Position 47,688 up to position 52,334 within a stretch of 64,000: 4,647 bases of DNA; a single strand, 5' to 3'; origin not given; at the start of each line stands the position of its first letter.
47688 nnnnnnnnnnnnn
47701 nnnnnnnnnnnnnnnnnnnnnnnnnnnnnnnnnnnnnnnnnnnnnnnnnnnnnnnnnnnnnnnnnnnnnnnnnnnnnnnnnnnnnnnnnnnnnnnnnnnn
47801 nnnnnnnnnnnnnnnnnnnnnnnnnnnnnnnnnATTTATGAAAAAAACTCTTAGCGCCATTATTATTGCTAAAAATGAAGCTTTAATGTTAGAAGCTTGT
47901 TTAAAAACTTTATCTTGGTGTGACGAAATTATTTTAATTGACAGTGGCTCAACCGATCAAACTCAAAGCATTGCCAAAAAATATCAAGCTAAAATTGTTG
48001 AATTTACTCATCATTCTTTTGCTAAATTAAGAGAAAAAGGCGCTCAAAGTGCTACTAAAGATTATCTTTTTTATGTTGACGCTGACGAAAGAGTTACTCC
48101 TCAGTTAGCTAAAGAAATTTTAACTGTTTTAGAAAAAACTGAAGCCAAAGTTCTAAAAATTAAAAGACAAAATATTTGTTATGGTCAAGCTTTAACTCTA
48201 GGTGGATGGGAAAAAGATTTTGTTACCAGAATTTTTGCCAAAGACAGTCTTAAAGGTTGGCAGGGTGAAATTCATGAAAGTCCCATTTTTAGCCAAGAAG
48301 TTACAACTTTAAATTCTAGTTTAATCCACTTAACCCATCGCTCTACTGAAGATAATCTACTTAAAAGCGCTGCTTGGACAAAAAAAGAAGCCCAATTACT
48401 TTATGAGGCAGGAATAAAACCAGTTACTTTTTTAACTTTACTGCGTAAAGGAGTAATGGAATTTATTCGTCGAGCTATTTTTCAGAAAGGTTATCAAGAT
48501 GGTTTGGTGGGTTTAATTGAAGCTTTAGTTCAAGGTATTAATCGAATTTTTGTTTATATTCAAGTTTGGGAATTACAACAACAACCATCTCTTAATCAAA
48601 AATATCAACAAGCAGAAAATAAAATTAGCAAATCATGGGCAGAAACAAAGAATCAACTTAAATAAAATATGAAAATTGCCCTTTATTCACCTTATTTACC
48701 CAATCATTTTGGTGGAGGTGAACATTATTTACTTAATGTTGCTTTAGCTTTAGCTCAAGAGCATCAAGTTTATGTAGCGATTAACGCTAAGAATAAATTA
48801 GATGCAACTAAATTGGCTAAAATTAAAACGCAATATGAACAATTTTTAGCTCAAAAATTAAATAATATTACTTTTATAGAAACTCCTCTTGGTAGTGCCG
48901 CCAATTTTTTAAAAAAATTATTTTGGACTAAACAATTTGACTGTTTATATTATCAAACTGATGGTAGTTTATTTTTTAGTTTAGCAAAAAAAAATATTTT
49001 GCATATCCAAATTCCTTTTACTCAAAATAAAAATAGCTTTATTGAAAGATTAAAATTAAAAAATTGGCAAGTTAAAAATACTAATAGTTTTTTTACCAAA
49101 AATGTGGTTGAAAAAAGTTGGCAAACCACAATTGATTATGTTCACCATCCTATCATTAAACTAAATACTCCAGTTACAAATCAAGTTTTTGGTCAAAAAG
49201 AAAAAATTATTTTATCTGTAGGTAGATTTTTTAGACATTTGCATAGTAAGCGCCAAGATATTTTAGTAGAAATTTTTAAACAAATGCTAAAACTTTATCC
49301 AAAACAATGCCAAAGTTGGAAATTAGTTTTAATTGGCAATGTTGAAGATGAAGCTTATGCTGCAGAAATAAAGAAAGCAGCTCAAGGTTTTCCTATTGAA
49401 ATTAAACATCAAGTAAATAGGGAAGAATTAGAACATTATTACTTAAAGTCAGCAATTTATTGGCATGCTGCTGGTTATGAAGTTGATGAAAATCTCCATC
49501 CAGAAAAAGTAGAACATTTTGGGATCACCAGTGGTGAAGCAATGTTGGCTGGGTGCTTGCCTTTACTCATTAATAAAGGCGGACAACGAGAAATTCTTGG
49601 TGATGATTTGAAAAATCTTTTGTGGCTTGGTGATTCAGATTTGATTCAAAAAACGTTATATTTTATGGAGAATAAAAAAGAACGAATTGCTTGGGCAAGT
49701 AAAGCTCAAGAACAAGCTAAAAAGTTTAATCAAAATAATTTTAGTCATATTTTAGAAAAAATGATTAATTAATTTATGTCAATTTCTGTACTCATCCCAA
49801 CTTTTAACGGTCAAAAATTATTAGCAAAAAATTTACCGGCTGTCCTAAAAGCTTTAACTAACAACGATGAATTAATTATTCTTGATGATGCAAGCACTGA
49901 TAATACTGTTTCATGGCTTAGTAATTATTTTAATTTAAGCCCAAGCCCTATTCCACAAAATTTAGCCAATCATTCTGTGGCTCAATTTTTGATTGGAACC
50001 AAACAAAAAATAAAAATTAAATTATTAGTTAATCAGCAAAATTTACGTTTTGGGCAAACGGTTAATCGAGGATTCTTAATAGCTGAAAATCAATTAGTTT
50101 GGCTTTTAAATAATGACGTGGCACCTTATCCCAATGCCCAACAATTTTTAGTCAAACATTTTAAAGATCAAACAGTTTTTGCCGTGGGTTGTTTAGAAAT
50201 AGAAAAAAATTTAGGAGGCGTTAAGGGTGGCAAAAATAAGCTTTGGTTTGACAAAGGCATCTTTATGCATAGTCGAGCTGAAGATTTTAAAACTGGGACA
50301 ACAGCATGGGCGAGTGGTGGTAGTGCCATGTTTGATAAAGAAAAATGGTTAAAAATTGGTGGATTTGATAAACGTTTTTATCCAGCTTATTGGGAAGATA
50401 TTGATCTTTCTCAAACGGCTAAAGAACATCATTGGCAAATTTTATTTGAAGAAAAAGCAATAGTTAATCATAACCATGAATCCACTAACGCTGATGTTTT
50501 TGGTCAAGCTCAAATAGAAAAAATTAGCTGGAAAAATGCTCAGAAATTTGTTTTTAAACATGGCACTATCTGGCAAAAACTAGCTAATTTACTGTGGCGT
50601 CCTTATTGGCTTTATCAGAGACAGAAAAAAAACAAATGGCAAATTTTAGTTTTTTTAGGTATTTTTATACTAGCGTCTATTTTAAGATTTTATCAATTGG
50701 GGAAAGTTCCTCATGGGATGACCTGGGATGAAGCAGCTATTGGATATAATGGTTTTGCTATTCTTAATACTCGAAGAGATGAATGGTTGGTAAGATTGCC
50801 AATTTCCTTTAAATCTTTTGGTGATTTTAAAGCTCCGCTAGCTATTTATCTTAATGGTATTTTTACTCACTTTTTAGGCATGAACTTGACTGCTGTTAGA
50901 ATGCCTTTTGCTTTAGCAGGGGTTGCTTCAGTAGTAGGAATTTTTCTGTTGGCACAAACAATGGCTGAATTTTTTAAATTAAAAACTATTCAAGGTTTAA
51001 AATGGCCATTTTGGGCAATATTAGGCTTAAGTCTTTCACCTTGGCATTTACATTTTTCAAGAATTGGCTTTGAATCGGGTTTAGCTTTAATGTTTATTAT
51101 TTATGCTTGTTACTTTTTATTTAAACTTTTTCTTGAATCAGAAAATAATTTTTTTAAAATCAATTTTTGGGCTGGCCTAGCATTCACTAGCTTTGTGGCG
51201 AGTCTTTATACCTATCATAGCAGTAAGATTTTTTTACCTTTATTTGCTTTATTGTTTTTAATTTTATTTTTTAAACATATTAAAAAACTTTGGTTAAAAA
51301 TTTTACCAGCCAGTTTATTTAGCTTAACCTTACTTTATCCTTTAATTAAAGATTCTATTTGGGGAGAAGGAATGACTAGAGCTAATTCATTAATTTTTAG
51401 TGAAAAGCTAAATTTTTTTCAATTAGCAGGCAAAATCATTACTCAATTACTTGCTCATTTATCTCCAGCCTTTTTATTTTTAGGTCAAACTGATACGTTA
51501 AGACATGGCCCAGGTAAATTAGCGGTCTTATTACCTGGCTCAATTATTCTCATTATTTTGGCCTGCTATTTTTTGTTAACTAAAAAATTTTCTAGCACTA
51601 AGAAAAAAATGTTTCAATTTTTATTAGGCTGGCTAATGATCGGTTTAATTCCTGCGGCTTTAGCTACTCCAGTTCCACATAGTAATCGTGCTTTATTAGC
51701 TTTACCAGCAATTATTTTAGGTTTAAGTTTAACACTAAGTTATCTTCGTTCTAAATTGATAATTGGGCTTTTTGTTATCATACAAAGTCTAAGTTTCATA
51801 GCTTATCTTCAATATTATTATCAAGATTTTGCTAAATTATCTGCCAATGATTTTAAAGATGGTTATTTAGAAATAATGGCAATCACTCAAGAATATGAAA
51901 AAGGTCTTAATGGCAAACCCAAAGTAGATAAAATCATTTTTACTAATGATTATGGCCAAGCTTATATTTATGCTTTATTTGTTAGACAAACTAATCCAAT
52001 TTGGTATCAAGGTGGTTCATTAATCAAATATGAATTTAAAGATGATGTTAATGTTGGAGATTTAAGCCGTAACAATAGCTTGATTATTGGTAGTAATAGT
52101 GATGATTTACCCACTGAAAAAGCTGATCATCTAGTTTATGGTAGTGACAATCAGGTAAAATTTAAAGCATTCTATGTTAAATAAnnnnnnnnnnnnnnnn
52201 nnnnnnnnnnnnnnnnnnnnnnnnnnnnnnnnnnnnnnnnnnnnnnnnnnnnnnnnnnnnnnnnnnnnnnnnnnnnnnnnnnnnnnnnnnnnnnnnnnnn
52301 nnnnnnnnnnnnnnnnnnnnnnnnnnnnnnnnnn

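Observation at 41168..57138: Tandem paralog expansion of ArnT/PMT-like 'DE-motif' GT-C transferases sharing a C-terminal [TA]PH[AS]xR motif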

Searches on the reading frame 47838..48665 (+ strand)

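Call 26: search_protein_families(library=ncbifam, proteins=[window:47838-48665:+], max_evalue=0.001)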
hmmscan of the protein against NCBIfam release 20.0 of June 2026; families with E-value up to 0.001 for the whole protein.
window:47838-48665:+ (275 aa): 8 families
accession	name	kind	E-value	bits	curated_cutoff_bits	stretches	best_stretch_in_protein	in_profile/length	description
TIGR04283.1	glyco_like_mftF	equivalog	3e-12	46.6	182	1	5-105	1-104/221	TIGR04283 family arsenosugar biosynthesis glycosyltransferase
NF007482.0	PRK10073.1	equivalog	4.4e-12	45.6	423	1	3-107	6-119/334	glycosyltransferase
TIGR04195.1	S_glycosyl_SunS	equivalog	4.2e-07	29.1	350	1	5-87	59-145/421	SunS family peptide S-glycosyltransferase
TIGR04182.1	glyco_TIGR04182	equivalog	1.4e-06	27.9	325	1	28-104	27-103/293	S-layer glycoprotein N-glycosyltransferase AglJ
NF010496.0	PRK13915.1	equivalog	1.6e-06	27.4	262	1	4-98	32-142/307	glucosyl-3-phosphoglycerate synthase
TIGR03965.1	mycofact_glyco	equivalog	7.7e-05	21.7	280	1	5-102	76-183/467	mycofactocin biosynthesis glycosyltransferase MftF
NF041875.1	EPS_EpsD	equivalog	0.00016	21.2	370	1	7-105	3-111/325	exopolysaccharide biosynthesis glycosyltransferase EpsD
NF038302.1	EPS_HpsE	equivalog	0.00062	18.8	300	0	16-69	23-74/307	hormogonium polysaccharide biosynthesis glycosyltransferase HpsE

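Call 27: search_protein_families(library=pfam, proteins=[window:47838-48665:+], max_evalue=0.001)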
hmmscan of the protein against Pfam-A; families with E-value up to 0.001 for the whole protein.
window:47838-48665:+ (275 aa): 3 families
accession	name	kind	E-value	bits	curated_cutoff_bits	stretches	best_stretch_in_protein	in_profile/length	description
PF00535.33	Glycos_transf_2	-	2.1e-18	67.3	23.3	1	6-114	1-119/168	Glycosyl transferase family 2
PF13704.12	Glyco_tranf_2_4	-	1e-05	26.3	27.5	1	12-84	1-82/98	Glycosyl transferase family 2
PF10111.15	Glyco_tranf_2_2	-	3.8e-05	23.8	27.3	1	30-98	31-106/276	Glycosyltransferase like family 2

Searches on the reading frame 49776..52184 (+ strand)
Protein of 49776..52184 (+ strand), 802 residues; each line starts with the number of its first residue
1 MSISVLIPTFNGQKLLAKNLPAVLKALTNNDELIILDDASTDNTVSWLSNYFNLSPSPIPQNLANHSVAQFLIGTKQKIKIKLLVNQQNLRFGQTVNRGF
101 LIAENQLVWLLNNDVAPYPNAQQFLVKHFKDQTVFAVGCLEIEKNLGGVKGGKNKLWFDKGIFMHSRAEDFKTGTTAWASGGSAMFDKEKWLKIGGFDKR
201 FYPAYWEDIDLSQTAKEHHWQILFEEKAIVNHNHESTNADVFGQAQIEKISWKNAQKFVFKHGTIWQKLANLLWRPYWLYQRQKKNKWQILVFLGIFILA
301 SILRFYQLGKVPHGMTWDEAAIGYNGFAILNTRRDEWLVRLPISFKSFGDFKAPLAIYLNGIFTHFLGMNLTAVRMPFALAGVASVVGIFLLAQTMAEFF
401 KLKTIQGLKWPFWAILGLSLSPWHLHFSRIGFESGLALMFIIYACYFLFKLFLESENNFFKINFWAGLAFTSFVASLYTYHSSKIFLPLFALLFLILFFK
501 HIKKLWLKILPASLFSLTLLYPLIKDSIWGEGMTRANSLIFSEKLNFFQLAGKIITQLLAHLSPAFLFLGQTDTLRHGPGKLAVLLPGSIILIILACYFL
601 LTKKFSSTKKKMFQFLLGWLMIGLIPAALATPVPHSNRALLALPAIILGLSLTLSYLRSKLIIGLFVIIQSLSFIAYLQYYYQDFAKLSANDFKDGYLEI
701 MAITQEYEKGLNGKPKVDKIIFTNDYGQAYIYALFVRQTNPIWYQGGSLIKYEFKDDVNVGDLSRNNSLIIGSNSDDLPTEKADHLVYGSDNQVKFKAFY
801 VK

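Call 4: search_protein_families(library=pfam, proteins=[window:49776-52184:+], max_evalue=0.01)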
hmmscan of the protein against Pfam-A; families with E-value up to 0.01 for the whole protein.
window:49776-52184:+ (802 aa): 4 families
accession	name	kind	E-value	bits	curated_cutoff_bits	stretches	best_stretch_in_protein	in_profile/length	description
PF00535.33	Glycos_transf_2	-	1.2e-17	64.8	23.3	1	4-189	1-162/168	Glycosyl transferase family 2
PF13641.12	Glyco_tranf_2_3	-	1.3e-10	42.1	27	1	3-244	3-223/230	Glycosyltransferase like family 2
PF13632.12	Glyco_trans_2_3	-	0.0043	17.3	27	1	175-281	69-168/198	Glycosyl transferase family group 2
PF02709.20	Glyco_transf_7C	-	0.0095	16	23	0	179-224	18-64/78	N-terminal domain of galactosyltransferase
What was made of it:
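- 49776..50480 (+): Cytoplasmic GT-A (GT2) domain fused to the N-terminus of GT-C paralog 2 (aa 1-235). Pfam Glycos_transf_2 at E 1e-17 (call 4).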

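Call 7: search_protein_families(library=ncbifam, proteins=[window:49776-52184:+], max_evalue=0.01)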
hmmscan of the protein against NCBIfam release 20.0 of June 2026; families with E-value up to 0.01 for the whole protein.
window:49776-52184:+ (802 aa): 12 families
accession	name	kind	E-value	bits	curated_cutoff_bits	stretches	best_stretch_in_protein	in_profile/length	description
NF041875.1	EPS_EpsD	equivalog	8e-13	48.5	370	1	67-238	43-212/325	exopolysaccharide biosynthesis glycosyltransferase EpsD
TIGR03937.1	PgaC_IcaA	equivalog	2e-11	43.5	422.3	2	76-231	97-249/407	poly-beta-1,6-N-acetyl-D-glucosamine synthase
TIGR03965.1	mycofact_glyco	equivalog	1.3e-08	34.2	280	1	96-237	146-285/467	mycofactocin biosynthesis glycosyltransferase MftF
TIGR04283.1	glyco_like_mftF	equivalog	6.1e-08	32.5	182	1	3-227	1-181/221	TIGR04283 family arsenosugar biosynthesis glycosyltransferase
NF053739.1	GlytfEpsEBac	equivalog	3.1e-06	26.4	450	1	3-59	3-59/265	glycosyltransferase EpsE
NF047683.1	TeichurnBiosyTuaG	equivalog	7.7e-06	25.7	400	1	3-51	8-56/252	teichuronic acid biosynthesis protein TuaG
NF050050.1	ProtGlycPglI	equivalog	9.8e-06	25.1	500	1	3-48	4-49/306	GalNAc(5)-diNAcBac-PP-undecaprenol beta-1,3-glucosyltransferase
NF007482.0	PRK10073.1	equivalog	6.5e-05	22.1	423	1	2-53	7-58/334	glycosyltransferase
NF038302.1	EPS_HpsE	equivalog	0.0022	17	300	1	2-53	2-56/307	hormogonium polysaccharide biosynthesis glycosyltransferase HpsE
NF007453.0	PRK10018.1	equivalog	0.0074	16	382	0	3-42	8-47/280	colanic acid biosynthesis glycosyltransferase WcaA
TIGR04017.1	WcaA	equivalog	0.0083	15.8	495.75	0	3-42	7-46/279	colanic acid biosynthesis glycosyltransferase WcaA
NF010496.0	PRK13915.1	equivalog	0.0088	15.1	262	0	2-45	32-78/307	glucosyl-3-phosphoglycerate synthase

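Call 71: find_homologous_proteins(query=window:49776-52184:+, max_evalue=1e-10)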
Query window:49776-52184:+ (802 aa): 888 proteins with E <= 1e-10 among 8000 candidates; the best 120 are listed.
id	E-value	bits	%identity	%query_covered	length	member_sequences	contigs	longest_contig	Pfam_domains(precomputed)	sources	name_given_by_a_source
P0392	0.0e+0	1261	68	100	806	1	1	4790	PF13641.13,PF00535.33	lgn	-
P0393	9.8e-295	998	57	100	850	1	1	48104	PF13641.13,PF00535.33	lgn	-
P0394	1.2e-272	925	55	100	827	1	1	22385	PF13641.13,PF00535.33,PF13231.13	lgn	-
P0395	7.6e-254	863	52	100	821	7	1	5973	PF13641.13,PF00535.33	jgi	-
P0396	5.3e-250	850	49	100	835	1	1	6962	PF13641.13,PF00535.33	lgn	-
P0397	4.5e-247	840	51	100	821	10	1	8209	PF13641.13,PF00535.33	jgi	jgi:GT2 family glycosyltransferase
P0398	4.2e-239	814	48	100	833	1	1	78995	PF13641.13,PF00535.33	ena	-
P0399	1.5e-237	809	47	100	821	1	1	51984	PF13632.13,PF13506.14,PF13641.13,PF00535.33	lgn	-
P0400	4.2e-236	804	48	99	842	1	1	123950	PF13641.13,PF00535.33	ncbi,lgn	ncbi:MAG: glycosyltransferase [Patescibacteria group bacterium]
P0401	8.5e-234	796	48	99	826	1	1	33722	PF13632.13,PF10111.15,PF13641.13,PF00535.33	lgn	-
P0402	2.3e-231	788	46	100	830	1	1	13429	PF13641.13,PF00535.33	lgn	-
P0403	1.8e-229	782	47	100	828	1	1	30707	PF13632.13,PF13641.13,PF00535.33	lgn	-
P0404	1.0e-228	780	48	100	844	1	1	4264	PF13641.13,PF00535.33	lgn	-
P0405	8.4e-228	777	46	100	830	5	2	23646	PF13641.13,PF00535.33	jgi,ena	-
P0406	2.7e-227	775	48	100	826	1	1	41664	PF13641.13,PF00535.33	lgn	-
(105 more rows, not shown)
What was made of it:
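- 50625..52184 (+): GT-C paralog 2 (aa 284-802 of the 802-aa fusion). EL1 at 50727-50831 (WDE...SFGDFK), EL2 SRIGFE at 51057-51074, EL5 VPHSNR at 51672-51689. The protein database holds at least 60 fused clusters (call 71).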

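Call 80: predict_structure(alignment_id=A3)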
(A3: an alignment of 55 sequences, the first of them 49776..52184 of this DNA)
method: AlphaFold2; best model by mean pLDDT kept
length: 802 residues; sequences in the alignment: 55
mean_pLDDT: 93.3   pTM: 0.86
mean pLDDT of the five models: 93.3, 92.4, 91.8, 91.4, 90.4
residues with pLDDT >= 90: 669; 70-90: 118; 50-70: 15; < 50: 0
segments of 3 or more residues with pLDDT < 50: none
pLDDT, mean of each block of 10 residues (from residue 1): 96 95 96 97 96 94 78 96 95 94 97 95 97 98 92 95 94 96 95 95 87 97 98 74 81 92 96 88 83 95 97 94 94 90 78 90 96 97 98 96 79 97 97 96 98 92 97 96 95 97 96 96 89 78 92 96 95 93 93 89 84 96 96 94 97 92 93 97 95 95 97 97 91 94 93 95 96 95 96 97 94
secondary structure, 60 per line:
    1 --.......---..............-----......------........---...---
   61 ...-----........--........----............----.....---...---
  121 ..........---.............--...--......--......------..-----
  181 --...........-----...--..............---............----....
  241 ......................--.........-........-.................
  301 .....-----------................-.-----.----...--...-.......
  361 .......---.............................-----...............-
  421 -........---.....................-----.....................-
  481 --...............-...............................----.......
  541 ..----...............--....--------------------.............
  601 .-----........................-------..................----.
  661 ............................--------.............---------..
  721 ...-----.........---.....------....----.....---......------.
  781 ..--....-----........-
elements in order (helices of 4 or more, strands of 3 or more residues): E3-9 H13-26 E32-37 H44-51 E55-57 E69-76 E79-86 H91-102 E107-111 E115-117 H121-130 E134-143 E149-151 E154-159 E162-167 E183-187 H188-193 H204-217 E221-232 H237-262 H265-273 H275-282 H284-305 H317-332 E345-347 E350-352 H354-367 H371-399 H405-419 H422-429 H433-453 H459-479 H483-497 H499-529 H534-538 H547-561 H564-567 H588-601 H607-629 H638-655 H660-688 H697-709 E719-723 H729-737 H741-745 E752-755 H760-764 E768-773 E785-788 E794-801
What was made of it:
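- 49776..50480 (+): AF2 model pLDDT 93 (call 80).
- On GT-C(A) fold class: In 49776 the equivalent is R638 before helix 638-655 (call 80).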

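Call 82: fold_search(model_id=the predicted structure, library=pdb)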
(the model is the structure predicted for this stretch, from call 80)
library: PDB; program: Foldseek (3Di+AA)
matches with E <= 10: 657; with E <= 0.001: 250
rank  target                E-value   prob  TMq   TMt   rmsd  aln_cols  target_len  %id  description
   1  4d0z_C                6.1e-09  1.00  0.24  0.39   8.2       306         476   17  GalNAc-T2 crystal soaked with UDP-5SGalNAc, mEA2 and manganese (Higher resolution dataset) (released 2014-05-28)
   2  6nqt_F                6.6e-09  1.00  0.26  0.41   3.8       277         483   17  GalNac-T2 soaked with UDP-sugar (released 2020-01-29)
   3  4d0t_F                6.6e-09  1.00  0.26  0.41   4.7       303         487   16  GalNAc-T2 crystal soaked with UDP-GalNAc, EA2 peptide and manganese (released 2014-05-28)
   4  4d0t_A                7.6e-09  1.00  0.24  0.37   6.1       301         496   17  GalNAc-T2 crystal soaked with UDP-GalNAc, EA2 peptide and manganese (released 2014-05-28)
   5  2ffu_A                8.3e-09  1.00  0.24  0.38   7.9       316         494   16  Crystal Structure of Human ppGalNAcT-2 complexed with UDP and EA2 (released 2006-01-31)
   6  5ndf_E                9.8e-09  1.00  0.23  0.36   3.5       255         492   17  Small-molecule inhibition of ppGalNAc-Ts selectively reduces mucin-type O-glycosylation (released 2017-11-01)
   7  4d11_A                1.0e-08  1.00  0.24  0.37   6.1       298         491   17  GalNAc-T2 crystal soaked with UDP-5SGalNAc, mEA2 peptide and manganese (Lower resolution dataset) (released 2014-05-28)
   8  6nqt_C                1.1e-08  1.00  0.26  0.41   4.2       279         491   17  GalNac-T2 soaked with UDP-sugar (released 2020-01-29)
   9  4d11_B                1.2e-08  1.00  0.23  0.38   3.4       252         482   18  GalNAc-T2 crystal soaked with UDP-5SGalNAc, mEA2 peptide and manganese (Lower resolution dataset) (released 2014-05-28)
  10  4d0z_F                1.2e-08  1.00  0.24  0.38   8.0       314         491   16  GalNAc-T2 crystal soaked with UDP-5SGalNAc, mEA2 and manganese (Higher resolution dataset) (released 2014-05-28)
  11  6nqt_A                1.2e-08  1.00  0.26  0.41   4.7       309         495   16  GalNac-T2 soaked with UDP-sugar (released 2020-01-29)
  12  6egs_A                1.2e-08  1.00  0.24  0.38   8.8       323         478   16  Crystal structure of the GalNAc-T2 F104S mutant in complex with UDP-GalNAc (released 2018-04-11)
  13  4d0t_B                1.3e-08  1.00  0.23  0.36   3.7       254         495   18  GalNAc-T2 crystal soaked with UDP-GalNAc, EA2 peptide and manganese (released 2014-05-28)
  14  6nqt_E                1.3e-08  1.00  0.27  0.42   4.0       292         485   16  GalNac-T2 soaked with UDP-sugar (released 2020-01-29)
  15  7xs6_A                1.7e-08  1.00  0.23  0.25  32.2       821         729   11  structure of a membrane-integrated glycosyltransferase with inhibitor (released 2023-05-17)
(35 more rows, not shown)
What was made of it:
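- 49776..50480 (+): Nearest folds are ppGalNAc-T, WrtF and Listeria RmlT (call 82).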
